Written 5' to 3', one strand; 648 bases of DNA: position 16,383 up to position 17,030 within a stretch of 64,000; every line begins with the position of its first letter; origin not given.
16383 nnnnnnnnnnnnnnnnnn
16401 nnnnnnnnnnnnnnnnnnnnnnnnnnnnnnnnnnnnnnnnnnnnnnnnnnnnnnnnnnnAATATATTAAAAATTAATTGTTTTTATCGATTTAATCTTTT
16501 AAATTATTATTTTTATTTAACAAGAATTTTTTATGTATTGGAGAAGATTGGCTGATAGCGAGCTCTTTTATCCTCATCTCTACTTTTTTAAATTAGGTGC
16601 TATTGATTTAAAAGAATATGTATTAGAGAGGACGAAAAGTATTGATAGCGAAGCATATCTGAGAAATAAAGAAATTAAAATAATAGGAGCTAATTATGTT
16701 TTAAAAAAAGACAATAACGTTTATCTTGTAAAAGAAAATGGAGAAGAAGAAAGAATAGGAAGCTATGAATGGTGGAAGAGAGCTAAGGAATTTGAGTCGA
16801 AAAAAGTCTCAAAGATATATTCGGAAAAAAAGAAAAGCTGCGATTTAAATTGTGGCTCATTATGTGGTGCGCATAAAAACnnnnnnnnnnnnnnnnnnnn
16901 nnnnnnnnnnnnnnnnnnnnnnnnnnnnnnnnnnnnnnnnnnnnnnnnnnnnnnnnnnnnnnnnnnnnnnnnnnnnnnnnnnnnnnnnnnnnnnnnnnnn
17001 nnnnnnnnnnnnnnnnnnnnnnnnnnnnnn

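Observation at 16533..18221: Tetraether lipid synthase-like enzyme in a putative DPANN symbiont, lacking the N-terminal metal site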

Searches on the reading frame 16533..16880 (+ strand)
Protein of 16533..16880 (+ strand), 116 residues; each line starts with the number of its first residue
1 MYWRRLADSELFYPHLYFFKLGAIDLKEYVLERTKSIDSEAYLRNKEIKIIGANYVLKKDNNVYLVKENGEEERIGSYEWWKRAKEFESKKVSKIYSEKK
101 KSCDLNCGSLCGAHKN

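Call 47: search_protein_families(library=pfam, proteins=[window:16533-16880:+], max_evalue=0.01)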
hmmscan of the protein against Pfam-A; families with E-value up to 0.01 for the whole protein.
window:16533-16880:+ (116 aa): 1 family
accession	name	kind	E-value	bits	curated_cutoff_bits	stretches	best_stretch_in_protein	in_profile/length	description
PF22673.2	MCP-like_PDC_1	-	0.00071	20.4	27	1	27-101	6-80/113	Methyl-accepting chemotaxis protein-like, first PDC sensor domain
